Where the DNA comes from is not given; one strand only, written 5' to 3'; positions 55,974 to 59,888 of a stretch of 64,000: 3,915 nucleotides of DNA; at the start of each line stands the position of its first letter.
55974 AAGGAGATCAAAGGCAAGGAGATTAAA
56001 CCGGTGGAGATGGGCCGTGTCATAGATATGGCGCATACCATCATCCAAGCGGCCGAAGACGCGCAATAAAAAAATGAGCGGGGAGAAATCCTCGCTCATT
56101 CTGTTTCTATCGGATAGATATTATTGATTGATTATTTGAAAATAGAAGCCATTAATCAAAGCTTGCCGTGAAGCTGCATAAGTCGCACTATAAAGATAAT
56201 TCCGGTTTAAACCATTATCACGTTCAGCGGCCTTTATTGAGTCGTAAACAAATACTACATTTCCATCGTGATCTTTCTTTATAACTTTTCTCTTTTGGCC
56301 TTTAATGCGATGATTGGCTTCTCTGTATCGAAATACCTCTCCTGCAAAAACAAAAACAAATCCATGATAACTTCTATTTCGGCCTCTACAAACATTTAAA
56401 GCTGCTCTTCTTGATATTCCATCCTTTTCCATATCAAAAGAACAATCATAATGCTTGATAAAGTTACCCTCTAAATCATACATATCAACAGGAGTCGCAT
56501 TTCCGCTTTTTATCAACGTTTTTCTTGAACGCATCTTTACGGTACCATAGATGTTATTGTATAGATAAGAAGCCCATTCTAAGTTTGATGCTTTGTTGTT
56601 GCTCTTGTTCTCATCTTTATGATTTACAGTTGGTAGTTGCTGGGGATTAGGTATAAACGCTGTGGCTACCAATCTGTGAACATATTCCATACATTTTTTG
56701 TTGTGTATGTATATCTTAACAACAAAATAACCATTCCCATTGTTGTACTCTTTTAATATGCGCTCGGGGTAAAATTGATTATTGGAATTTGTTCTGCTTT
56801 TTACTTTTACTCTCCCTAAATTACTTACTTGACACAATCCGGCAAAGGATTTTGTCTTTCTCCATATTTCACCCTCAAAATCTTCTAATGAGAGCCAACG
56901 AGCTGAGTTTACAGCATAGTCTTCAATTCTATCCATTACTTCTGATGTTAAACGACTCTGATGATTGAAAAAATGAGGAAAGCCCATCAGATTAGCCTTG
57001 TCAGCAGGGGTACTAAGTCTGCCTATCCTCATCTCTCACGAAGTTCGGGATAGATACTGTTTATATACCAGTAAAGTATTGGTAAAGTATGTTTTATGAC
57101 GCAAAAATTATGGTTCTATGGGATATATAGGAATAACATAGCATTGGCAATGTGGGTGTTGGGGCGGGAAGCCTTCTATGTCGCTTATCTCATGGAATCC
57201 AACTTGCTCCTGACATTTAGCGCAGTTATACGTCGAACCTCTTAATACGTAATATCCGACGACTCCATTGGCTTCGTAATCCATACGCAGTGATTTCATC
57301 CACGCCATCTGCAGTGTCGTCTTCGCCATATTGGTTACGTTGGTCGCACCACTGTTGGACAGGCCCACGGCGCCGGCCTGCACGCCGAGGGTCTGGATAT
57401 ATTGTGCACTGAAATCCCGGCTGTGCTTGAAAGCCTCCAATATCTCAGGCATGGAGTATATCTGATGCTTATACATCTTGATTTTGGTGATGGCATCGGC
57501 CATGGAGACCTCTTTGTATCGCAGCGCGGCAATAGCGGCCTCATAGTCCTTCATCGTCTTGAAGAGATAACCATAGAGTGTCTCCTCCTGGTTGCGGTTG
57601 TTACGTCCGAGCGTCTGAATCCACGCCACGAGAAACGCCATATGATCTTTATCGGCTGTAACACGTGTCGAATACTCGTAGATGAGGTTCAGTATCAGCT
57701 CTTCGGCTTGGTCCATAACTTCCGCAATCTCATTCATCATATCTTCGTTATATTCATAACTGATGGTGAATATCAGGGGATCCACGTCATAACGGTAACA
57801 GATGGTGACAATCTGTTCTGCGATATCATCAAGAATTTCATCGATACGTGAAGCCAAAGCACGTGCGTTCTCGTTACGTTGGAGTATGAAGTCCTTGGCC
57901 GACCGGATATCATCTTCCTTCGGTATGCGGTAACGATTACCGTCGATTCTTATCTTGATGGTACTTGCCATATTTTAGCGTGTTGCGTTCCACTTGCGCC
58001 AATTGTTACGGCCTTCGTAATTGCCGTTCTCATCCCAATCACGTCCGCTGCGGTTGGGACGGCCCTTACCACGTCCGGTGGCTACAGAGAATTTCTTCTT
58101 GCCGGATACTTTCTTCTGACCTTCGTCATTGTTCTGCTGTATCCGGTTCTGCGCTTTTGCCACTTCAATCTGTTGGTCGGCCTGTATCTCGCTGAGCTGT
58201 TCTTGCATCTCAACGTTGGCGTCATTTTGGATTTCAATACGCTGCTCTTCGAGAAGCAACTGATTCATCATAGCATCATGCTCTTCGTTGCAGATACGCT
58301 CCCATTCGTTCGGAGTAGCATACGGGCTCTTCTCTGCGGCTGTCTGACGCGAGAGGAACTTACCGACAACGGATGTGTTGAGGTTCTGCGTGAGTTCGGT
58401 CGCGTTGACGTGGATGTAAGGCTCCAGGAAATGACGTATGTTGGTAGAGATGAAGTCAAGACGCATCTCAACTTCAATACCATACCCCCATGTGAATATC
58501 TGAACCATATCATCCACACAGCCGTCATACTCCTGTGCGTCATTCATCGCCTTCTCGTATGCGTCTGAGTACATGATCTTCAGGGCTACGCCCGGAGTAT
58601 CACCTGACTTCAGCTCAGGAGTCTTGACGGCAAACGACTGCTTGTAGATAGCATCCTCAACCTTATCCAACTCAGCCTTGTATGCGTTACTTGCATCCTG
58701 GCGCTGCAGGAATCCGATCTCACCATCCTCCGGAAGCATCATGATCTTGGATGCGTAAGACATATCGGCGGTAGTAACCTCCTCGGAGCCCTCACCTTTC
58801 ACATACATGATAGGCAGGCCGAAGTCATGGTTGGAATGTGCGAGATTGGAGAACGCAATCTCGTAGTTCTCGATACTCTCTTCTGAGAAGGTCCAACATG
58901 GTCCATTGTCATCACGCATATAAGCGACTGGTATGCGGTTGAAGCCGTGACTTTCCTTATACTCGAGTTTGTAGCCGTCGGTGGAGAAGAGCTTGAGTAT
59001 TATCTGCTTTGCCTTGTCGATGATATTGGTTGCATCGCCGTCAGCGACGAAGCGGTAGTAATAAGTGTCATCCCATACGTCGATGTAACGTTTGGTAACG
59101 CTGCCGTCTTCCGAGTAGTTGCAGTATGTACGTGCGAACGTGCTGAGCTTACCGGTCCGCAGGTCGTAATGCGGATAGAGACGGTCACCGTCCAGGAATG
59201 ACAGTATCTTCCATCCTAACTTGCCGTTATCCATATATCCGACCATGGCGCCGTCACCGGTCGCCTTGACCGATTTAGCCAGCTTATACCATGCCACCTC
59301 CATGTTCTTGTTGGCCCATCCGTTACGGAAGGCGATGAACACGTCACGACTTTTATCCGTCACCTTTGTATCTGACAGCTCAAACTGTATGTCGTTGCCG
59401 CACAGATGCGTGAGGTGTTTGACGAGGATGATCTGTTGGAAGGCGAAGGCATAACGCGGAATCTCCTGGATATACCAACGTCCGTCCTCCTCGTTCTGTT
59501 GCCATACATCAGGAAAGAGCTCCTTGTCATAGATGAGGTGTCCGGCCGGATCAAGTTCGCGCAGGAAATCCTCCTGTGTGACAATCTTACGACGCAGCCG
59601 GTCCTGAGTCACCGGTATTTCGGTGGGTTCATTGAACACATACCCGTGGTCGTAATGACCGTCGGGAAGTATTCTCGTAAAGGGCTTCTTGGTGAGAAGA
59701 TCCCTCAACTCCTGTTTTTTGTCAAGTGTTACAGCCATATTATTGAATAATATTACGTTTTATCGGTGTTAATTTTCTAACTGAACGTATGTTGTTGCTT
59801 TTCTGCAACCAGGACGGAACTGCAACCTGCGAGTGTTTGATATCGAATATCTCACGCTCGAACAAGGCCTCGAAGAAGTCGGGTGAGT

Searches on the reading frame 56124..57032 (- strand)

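Call 45: search_protein_families(library=phrogs, proteins=[window:56124-57032:-], max_evalue=0.001)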
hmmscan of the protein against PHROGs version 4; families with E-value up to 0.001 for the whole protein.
window:56124-57032:- (303 aa): 10 families
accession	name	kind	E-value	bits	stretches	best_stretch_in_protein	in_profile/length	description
phrog_59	-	DNA, RNA and nucleotide metabolism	5.1e-37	129.2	1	47-244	130-284/423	HNH endonuclease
phrog_959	-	DNA, RNA and nucleotide metabolism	9.6e-30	104.1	1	53-166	4-109/138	HNH endonuclease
phrog_1492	-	DNA, RNA and nucleotide metabolism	4.9e-22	79.6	1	45-160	35-156/414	HNH endonuclease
phrog_37683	-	unknown function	2.2e-08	34.6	1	89-159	134-204/279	-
phrog_17657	-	DNA, RNA and nucleotide metabolism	3.9e-08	34.3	1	96-154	100-165/168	HNH endonuclease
phrog_99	-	DNA, RNA and nucleotide metabolism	5.9e-08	33.8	1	76-157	128-199/383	HNH endonuclease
phrog_15471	-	DNA, RNA and nucleotide metabolism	1.3e-07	32.6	1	94-152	11-69/183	HNH endonuclease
phrog_7545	-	DNA, RNA and nucleotide metabolism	3.2e-06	28.4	1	71-153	38-123/160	HNH endonuclease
phrog_36279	-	unknown function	0.00031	21.6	0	154-219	71-135/152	-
phrog_20162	-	DNA, RNA and nucleotide metabolism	0.00056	21.2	0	238-299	20-80/88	HNH endonuclease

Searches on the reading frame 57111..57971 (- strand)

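Call 45: search_protein_families(library=phrogs, proteins=[window:57111-57971:-], max_evalue=0.001)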
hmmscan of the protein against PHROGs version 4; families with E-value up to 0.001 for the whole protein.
window:57111-57971:- (287 aa): 1 family
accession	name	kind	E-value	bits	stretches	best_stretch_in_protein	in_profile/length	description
phrog_1657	-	head and packaging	1.4e-06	28.9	1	215-282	221-298/337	head morphogenesis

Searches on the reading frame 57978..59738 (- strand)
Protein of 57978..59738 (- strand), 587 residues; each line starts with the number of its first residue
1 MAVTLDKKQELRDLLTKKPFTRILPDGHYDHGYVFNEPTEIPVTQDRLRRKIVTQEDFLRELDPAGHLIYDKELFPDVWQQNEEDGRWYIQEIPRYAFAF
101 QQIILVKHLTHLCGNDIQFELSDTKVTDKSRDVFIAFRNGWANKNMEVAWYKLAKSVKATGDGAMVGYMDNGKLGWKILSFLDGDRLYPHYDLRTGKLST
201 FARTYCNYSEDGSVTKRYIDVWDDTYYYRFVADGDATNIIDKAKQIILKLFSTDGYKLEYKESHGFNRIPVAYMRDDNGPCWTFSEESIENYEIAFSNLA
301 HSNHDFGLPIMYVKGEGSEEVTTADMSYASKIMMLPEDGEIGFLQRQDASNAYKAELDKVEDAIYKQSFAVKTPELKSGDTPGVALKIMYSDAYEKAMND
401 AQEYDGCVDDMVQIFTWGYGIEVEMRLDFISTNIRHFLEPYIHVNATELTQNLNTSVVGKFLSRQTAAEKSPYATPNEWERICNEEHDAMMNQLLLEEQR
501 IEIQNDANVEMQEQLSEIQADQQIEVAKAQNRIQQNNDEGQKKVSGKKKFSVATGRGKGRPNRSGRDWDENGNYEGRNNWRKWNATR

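Call 45: search_protein_families(library=phrogs, proteins=[window:57978-59738:-], max_evalue=0.001)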
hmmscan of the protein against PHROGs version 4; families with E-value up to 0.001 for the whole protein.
window:57978-59738:- (587 aa): 2 families
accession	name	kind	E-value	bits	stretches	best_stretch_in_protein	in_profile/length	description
phrog_64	-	head and packaging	6.7e-42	144.7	1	97-529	125-531/547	portal protein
phrog_9064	-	head and packaging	1.6e-06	28.9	1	289-490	11-210/228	portal protein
